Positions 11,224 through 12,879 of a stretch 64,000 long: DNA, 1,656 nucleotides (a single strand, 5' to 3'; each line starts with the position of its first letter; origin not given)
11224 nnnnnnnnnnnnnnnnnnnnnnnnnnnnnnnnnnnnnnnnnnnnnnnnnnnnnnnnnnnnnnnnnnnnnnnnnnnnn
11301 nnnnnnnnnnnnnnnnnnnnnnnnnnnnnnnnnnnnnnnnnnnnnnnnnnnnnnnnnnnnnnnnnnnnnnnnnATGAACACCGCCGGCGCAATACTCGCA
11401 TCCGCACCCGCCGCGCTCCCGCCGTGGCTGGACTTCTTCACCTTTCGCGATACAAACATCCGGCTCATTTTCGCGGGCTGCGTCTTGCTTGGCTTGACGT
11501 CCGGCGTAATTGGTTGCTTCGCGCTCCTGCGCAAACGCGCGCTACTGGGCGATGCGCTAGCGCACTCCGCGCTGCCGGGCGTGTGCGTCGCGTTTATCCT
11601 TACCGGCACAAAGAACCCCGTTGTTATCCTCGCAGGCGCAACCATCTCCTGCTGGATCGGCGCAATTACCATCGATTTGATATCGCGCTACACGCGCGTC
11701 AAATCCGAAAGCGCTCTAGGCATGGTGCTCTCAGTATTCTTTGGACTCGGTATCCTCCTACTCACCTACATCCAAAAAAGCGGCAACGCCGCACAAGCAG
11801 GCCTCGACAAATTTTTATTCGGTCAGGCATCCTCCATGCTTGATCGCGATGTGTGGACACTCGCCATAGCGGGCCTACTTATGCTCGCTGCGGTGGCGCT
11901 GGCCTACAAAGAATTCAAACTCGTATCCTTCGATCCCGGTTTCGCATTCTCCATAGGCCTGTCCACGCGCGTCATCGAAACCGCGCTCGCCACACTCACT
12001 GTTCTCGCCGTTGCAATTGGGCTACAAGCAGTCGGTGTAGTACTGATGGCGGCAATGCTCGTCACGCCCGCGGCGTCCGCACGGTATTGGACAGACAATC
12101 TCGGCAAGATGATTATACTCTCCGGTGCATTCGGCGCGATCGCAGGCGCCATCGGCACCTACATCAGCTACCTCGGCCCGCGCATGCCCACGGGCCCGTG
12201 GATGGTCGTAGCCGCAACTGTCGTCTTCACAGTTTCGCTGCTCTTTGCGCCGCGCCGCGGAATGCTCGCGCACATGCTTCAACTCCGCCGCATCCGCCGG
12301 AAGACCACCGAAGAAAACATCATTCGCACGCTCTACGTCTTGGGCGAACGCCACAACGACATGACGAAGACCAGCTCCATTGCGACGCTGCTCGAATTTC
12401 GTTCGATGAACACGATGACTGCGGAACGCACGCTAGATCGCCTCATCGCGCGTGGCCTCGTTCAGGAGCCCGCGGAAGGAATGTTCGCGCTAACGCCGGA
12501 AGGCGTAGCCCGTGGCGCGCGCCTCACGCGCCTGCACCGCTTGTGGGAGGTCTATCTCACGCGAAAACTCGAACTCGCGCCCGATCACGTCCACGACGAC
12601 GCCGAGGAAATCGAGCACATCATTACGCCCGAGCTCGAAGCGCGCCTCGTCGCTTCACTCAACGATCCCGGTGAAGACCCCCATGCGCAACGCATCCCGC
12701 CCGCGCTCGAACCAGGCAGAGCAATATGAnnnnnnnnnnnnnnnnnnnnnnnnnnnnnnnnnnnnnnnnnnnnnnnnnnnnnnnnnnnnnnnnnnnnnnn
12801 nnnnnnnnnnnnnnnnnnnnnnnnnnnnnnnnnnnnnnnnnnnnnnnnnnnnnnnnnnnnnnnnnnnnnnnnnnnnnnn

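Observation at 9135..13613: Metal ABC importer with two DtxR-family regulators, one fused to the permease (YtgCR-like)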

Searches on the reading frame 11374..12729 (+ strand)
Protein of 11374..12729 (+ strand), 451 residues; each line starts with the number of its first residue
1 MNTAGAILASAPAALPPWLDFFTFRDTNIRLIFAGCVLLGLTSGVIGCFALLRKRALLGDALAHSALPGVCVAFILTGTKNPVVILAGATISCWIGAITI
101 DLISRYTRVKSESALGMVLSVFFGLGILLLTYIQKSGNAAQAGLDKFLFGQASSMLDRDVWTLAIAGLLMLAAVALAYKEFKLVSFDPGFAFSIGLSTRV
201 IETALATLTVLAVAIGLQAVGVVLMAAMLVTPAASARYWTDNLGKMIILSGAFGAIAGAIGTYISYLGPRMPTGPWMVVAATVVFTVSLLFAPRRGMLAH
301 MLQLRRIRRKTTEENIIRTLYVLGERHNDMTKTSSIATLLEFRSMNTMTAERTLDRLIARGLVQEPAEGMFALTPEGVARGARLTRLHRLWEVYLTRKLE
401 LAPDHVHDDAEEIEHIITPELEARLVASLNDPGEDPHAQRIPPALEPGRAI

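Call 3: search_protein_families(library=pfam, proteins=[window:11374-12729:+], max_evalue=0.01)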
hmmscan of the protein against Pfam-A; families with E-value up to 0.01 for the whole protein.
window:11374-12729:+ (451 aa): 3 families
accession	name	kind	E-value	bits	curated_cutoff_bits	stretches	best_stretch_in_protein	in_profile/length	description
PF00950.22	ABC-3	-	8e-67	225.9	20.1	1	32-291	8-257/258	ABC 3 transport family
PF02742.21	Fe_dep_repr_C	-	1.7e-22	79.7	27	1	374-442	1-69/70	Iron dependent repressor, metal binding and dimerisation domain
PF01032.23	FecCD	-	1.2e-06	28.2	26.5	1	66-284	83-304/311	FecCD transport family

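Call 4: search_protein_families(library=ncbifam, proteins=[window:11374-12729:+], max_evalue=0.01)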
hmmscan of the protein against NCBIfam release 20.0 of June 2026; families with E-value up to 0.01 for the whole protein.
window:11374-12729:+ (451 aa): 8 families
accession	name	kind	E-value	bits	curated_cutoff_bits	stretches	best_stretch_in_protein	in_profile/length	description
TIGR03770.1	anch_rpt_perm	equivalog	2.5e-46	158.6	296.8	1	36-292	24-270/270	anchored repeat-type ABC transporter permease subunit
NF040927.1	ABC_perm_SloB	subfamily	5.9e-46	157.4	460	1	35-297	18-269/271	metal ABC transporter permease subunit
NF040871.1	AztB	equivalog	5.8e-39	134.3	280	1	32-280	15-253/254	zinc ABC transporter permease AztB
NF007089.0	PRK09543.1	equivalog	4.4e-18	65.8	284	1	36-290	12-256/261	zinc ABC transporter permease subunit ZnuB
NF047407.1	TransRegMntRTherm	equivalog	9.3e-13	48.4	350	1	314-443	11-142/227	manganese-dependent transcriptional regulator MntR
NF053665.1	TransRegDtxRActin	equivalog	5.4e-11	42.4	290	1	346-446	37-137/233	iron-dependent transcriptional repressor DtxR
NF008273.0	PRK11050.1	equivalog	2.1e-05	24.2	153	1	346-420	67-140/156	manganese-binding transcriptional regulator MntR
NF003025.0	PRK03902.1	equivalog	0.003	17.6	138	1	316-421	9-109/142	transcriptional regulator MntR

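Call 6: find_homologous_proteins(query=window:11374-12729:+, max_evalue=1e-10)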
Query window:11374-12729:+ (451 aa): 6664 proteins with E <= 1e-10 among 8000 candidates; the best 120 are listed.
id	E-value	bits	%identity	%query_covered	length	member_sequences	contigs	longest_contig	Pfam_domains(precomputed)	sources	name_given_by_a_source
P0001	1.4e-276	935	95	100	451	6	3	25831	PF01032.24,PF02742.22,PF00950.23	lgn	-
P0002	2.1e-237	806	83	97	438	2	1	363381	PF01032.24,PF02742.22,PF00950.23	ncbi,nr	ncbi:MAG: metal ABC transporter permease [Candidatus Hydrogenedentes bacterium]|nr:metal ABC transpo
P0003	1.4e-232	790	80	99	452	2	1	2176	PF01032.24,PF02742.22,PF00950.23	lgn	-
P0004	1.3e-224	764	79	97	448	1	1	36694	PF01032.24,PF02742.22,PF00950.23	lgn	-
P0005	3.6e-222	756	79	97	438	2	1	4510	PF01032.24,PF02742.22,PF00950.23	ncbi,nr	ncbi:MAG: iron chelate uptake ABC transporter family permease subunit [Candidatus Hydrogenedentes ba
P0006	2.6e-220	750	75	99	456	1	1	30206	PF01032.24,PF02742.22,PF00950.23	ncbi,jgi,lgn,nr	ncbi:MAG: iron chelate uptake ABC transporter family permease subunit [Candidatus Hydrogenedentes ba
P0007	5.2e-214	729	75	97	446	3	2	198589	PF01032.24,PF02742.22,PF00950.23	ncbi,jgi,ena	-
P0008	1.4e-206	705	72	97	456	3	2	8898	PF01032.24,PF02742.22,PF00950.23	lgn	-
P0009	1.0e-201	689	71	96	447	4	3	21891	PF01032.24,PF02742.22,PF00950.23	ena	-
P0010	4.7e-198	677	72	96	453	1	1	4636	PF02742.22,PF00950.23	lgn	-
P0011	1.6e-197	675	68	96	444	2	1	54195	PF01032.24,PF02742.22,PF00950.23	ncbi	-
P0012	3.4e-196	670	66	98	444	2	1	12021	PF01032.24,PF02742.22,PF00950.23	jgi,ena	-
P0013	9.5e-196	669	67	97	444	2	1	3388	PF01032.24,PF02742.22,PF00950.23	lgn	-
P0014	3.9e-195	667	67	97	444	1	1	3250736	PF01032.24,PF02742.22,PF00950.23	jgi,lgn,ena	-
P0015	2.9e-194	664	67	97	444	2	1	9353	PF01032.24,PF02742.22,PF00950.23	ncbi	-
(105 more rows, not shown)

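Call 13: find_related_loci(query=A1, collection=genome_contigs, flank=6000)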
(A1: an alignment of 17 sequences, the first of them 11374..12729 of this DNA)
Query A1 (451 aa) in genome_contigs; peptide patterns used: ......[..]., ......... (x = any residue, [..] = any of these).
600 stretches matched a pattern (row limit reached: there are more); 564 encode a relative of the query (tblastn E <= 1e-3); the best 80 are kept; 80 distinct loci.
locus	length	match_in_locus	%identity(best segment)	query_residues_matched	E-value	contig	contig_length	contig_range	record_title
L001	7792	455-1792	75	6-451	0e+0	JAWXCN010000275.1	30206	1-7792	MAG: Candidatus Hydrogenedentota bacterium isolate P2IB.85 k99_2174240, whole genome shotgun sequence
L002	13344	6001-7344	63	2-447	0e+0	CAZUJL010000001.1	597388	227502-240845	MAG TPA_asm: uncultured Nitrospirales bacterium isolate binchicken_co199_149 genome assembly, contig: NODE_11_length_597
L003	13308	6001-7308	61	7-442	0e+0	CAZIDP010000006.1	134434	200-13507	MAG TPA_asm: uncultured Nitrospirales bacterium isolate SRP241326_co1_1 genome assembly, contig: NODE_225_length_134434_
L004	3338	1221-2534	63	1-442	0e+0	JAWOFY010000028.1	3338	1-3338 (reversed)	MAG: Candidatus Hydrogenedentota bacterium isolate BLK6-3.bin.159 k191_1066291, whole genome shotgun sequence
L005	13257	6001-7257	62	24-442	2e-179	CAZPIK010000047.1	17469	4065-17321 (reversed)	MAG TPA_asm: uncultured Candidatus Sumerlaeota bacterium isolate SRP237561_co1_93 genome assembly, contig: NODE_5530_len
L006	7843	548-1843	62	18-449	1e-179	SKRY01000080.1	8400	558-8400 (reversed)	MAG: Candidatus Hydrogenedentota bacterium isolate CSSed162cmA_50 CSSed16-2cmA-35016, whole genome shotgun sequence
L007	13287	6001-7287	60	14-442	1e-173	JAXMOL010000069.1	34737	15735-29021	MAG: Candidatus Hydrogenedentota bacterium isolate EC_MBin.53 ECX_670CoAssmbCtg, whole genome shotgun sequence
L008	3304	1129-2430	59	13-446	0e+0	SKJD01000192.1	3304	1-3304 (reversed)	MAG: Candidatus Hydrogenedentota bacterium isolate CSBr16_9 CSBr16-56208, whole genome shotgun sequence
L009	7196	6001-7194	62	13-410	4e-169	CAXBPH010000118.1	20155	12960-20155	MAG TPA_asm: uncultured bacterium isolate ERR2762188_binner12_Refined_16 genome assembly, contig: ERZ3421808.4098, whole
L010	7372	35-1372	57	1-443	4e-165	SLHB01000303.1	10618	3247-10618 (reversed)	MAG: Candidatus Hydrogenedentota bacterium isolate CSSed165cm_129 CSSed16-5cm-23428, whole genome shotgun sequence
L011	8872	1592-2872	55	16-442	2e-150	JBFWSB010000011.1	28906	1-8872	MAG: Candidatus Kapaibacterium sp. isolate CA_2019_TPBF_22 NODE_8430_length_28906_cov_3.339206_TPBF, whole genome shotgu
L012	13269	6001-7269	57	19-442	5e-149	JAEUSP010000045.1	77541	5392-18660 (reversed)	MAG: Chlorobiota bacterium isolate new MAG-306 k141_2023517, whole genome shotgun sequence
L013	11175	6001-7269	57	19-442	9e-149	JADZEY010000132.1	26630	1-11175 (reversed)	MAG: Armatimonadota bacterium isolate SJ842 c_000001797291, whole genome shotgun sequence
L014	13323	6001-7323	49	9-442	1e-147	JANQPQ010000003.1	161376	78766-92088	MAG: Cyclobacteriaceae bacterium isolate IP29b_bin.169 k99_2969868, whole genome shotgun sequence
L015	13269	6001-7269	51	20-442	1e-146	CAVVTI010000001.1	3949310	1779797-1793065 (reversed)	MAG: uncultured Cytophagales bacterium isolate MFD02840.bin.3.365 genome assembly, contig: contig_22497, whole genome sh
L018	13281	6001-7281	53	15-442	4e-146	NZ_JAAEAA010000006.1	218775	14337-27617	Pontibacter fetidus strain BT213 31415.BT213.1_6_BT213.00006_31415.BT213.1, whole genome shotgun sequence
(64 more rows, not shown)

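Call 16: find_encoding_contigs(protein=P0001, flank=8000, max_places=3)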
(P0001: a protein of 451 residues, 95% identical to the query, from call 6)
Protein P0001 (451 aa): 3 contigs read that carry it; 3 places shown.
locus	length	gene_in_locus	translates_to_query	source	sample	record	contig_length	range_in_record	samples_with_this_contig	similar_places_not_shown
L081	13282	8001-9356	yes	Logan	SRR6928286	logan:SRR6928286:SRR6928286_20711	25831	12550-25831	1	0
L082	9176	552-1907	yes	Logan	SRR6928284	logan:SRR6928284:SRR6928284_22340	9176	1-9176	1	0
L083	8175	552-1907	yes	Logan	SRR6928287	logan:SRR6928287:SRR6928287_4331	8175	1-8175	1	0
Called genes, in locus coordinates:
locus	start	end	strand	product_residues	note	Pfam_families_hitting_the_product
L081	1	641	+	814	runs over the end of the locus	PF14498:Glyco_hyd_65N_2, PF22124:Glyco_hydro_95_cat, PF21307:Glyco_hydro_95_C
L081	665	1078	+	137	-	PF24541:Thioredox_PDIA6_C (weak), PF11009:BrxC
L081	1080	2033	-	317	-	PF08331:QueG_DUF1730, PF14697:Fer4_21 (faint), PF00037:Fer4 (faint), PF13237:Fer4_10 (faint), PF12838:Fer4_7 (faint), PF13484:Fer4_16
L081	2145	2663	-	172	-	-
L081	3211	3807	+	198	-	PF04542:Sigma70_r2, PF08281:Sigma70_r4_2, PF04545:Sigma70_r4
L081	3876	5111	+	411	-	PF04773:FecR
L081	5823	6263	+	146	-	PF01325:Fe_dep_repress, PF12802:MarR_2 (faint), PF02742:Fe_dep_repr_C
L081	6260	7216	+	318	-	PF01297:ZnuA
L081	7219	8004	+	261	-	PF13481:AAA_25 (faint), PF00005:ABC_tran, PF13476:AAA_23 (weak), PF02463:SMC_N (faint), PF13304:AAA_21 (faint)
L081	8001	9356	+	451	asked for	PF00950:ABC-3, PF01032:FecCD (weak), PF02742:Fe_dep_repr_C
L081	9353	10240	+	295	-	PF00950:ABC-3, PF01032:FecCD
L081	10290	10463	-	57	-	-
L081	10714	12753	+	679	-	PF00089:Trypsin, PF13365:Trypsin_2, PF14685:PDZ_Tricorn (faint), PF13180:PDZ_2 (weak), PF17820:PDZ_6 (weak), PF00595:PDZ, PF13180:PDZ_2 (weak), PF17820:PDZ_6, +1 more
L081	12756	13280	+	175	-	?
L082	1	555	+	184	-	?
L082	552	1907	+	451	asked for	PF00950:ABC-3, PF01032:FecCD (weak), PF02742:Fe_dep_repr_C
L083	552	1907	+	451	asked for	PF00950:ABC-3, PF01032:FecCD (weak), PF02742:Fe_dep_repr_C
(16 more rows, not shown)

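Call 17: find_encoding_contigs(protein=P0002, flank=8000, max_places=2)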
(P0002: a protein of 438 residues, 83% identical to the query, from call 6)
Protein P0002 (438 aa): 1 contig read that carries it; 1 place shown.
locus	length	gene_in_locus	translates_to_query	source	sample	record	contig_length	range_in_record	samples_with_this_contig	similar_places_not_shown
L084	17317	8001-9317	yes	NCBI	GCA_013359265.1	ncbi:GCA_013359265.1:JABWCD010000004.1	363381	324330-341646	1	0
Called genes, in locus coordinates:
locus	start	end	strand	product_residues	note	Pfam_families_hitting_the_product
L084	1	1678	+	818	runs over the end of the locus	PF14498:Glyco_hyd_65N_2, PF22124:Glyco_hydro_95_cat, PF21307:Glyco_hydro_95_C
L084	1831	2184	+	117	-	PF11009:BrxC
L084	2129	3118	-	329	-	PF08331:QueG_DUF1730, PF14697:Fer4_21 (faint), PF00037:Fer4 (faint), PF12838:Fer4_7 (faint), PF13237:Fer4_10 (faint), PF13484:Fer4_16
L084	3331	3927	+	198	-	PF04542:Sigma70_r2, PF08281:Sigma70_r4_2, PF04545:Sigma70_r4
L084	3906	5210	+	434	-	PF13490:zf-HC2, PF04773:FecR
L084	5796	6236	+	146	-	PF01325:Fe_dep_repress, PF02742:Fe_dep_repr_C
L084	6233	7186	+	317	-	PF01297:ZnuA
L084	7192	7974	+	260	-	PF00005:ABC_tran, PF13476:AAA_23 (weak), PF02463:SMC_N (faint), PF13304:AAA_21 (faint)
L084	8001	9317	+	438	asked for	PF00950:ABC-3, PF01032:FecCD, PF02742:Fe_dep_repr_C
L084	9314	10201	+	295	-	PF00950:ABC-3, PF01032:FecCD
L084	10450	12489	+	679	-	PF00089:Trypsin, PF13365:Trypsin_2, PF13180:PDZ_2 (weak), PF00595:PDZ (weak), PF13180:PDZ_2 (weak), PF17820:PDZ_6 (weak)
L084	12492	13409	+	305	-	-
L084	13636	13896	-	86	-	PF00830:Ribosomal_L28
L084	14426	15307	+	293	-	-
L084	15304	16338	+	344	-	PF21016:RlmN_N, PF04055:Radical_SAM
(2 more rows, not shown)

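Call 40: predict_structure(alignment_id=A3)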
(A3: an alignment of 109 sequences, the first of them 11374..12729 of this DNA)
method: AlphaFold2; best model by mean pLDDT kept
length: 451 residues; sequences in the alignment: 109
mean_pLDDT: 85.3   pTM: 0.78
mean pLDDT of the five models: 85.3, 85.1, 84.4, 81.0, 79.4
residues with pLDDT >= 90: 224; 70-90: 170; 50-70: 43; < 50: 14
segments of 3 or more residues with pLDDT < 50: 1-5, 10-12, 447-451
pLDDT, mean of each block of 10 residues (from residue 1): 48 70 84 91 95 86 91 88 89 94 95 94 94 78 64 73 92 96 92 92 91 85 80 95 95 95 82 85 95 91 89 90 89 92 89 95 94 93 86 81 64 64 80 75 59 37
secondary structure, 60 per line:
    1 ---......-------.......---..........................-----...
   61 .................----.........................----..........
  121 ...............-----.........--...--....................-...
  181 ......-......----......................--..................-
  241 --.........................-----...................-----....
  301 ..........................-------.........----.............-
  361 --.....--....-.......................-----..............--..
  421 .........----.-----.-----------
elements in order: H4-9 H17-23 H27-52 H58-77 H82-106 H111-135 H141-149 H157-176 H178-186 H188-193 H198-219 H222-239 H243-267 H273-291 H297-326 H336-342 H347-359 E363-367 E370-373 H375-397 H403-416 H419-429

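Call 45: fold_search(model_id=the predicted structure, library=pdb)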
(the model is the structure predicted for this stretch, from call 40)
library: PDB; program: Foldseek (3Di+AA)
matches with E <= 10: 1105; with E <= 0.001: 71
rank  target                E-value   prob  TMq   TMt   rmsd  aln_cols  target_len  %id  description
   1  7kyp_D                3.2e-15  1.00  0.55  0.89   2.5       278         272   30  PsaBC from Streptococcus pneumoniae in complex with Fab (released 2021-08-25)
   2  7kyp_J                3.2e-15  1.00  0.55  0.88   2.5       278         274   30  PsaBC from Streptococcus pneumoniae in complex with Fab (released 2021-08-25)
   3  7kyp_N                4.0e-15  1.00  0.56  0.89   2.6       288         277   30  PsaBC from Streptococcus pneumoniae in complex with Fab (released 2021-08-25)
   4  7kyp_H                4.2e-15  1.00  0.55  0.89   2.5       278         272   30  PsaBC from Streptococcus pneumoniae in complex with Fab (released 2021-08-25)
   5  7kyp_F                4.4e-15  1.00  0.56  0.85   2.6       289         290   30  PsaBC from Streptococcus pneumoniae in complex with Fab (released 2021-08-25)
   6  7kyp_B                5.2e-15  1.00  0.56  0.89   2.6       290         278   31  PsaBC from Streptococcus pneumoniae in complex with Fab (released 2021-08-25)
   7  7kyp_P                9.6e-15  1.00  0.54  0.88   2.4       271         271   31  PsaBC from Streptococcus pneumoniae in complex with Fab (released 2021-08-25)
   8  7kyo_C                8.8e-14  1.00  0.53  0.89   2.5       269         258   31  PsaBC from Streptococcus pneumoniae in complex with Fab (released 2021-08-25)
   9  8pvt_B                2.5e-06  1.00  0.27  0.85   1.9       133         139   34  Manganese-dependent transcriptional repressor DR2539 complexed with cadmium (SAD 7 keV) (released 2024-05-08)
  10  8pw0_A                3.4e-06  1.00  0.28  0.87   1.8       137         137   36  Manganese-dependent transcriptional repressor DR2539 complexed with manganese and bound to dr1709 promotor (released 2024-05-08)
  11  8pvz_B                5.4e-06  1.00  0.27  0.84   1.8       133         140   34  Manganese-dependent transcriptional repressor DR2539 complexed with cadmium (released 2024-05-08)
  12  8pvz_A                9.2e-06  1.00  0.26  0.82   2.1       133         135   34  Manganese-dependent transcriptional repressor DR2539 complexed with cadmium (released 2024-05-08)
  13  8pvt_A                1.0e-05  1.00  0.26  0.83   2.0       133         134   34  Manganese-dependent transcriptional repressor DR2539 complexed with cadmium (SAD 7 keV) (released 2024-05-08)
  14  2it0_C                2.1e-05  1.00  0.27  0.85   1.8       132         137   31  Crystal structure of a two-domain IdeR-DNA complex crystal form II (released 2007-02-13)
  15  1u8r_H                2.5e-05  1.00  0.27  0.54   1.7       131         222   31  Crystal Structure of an IdeR-DNA Complex Reveals a Conformational Change in Activated IdeR for Base-specific Interacti (released 2004-10-05)
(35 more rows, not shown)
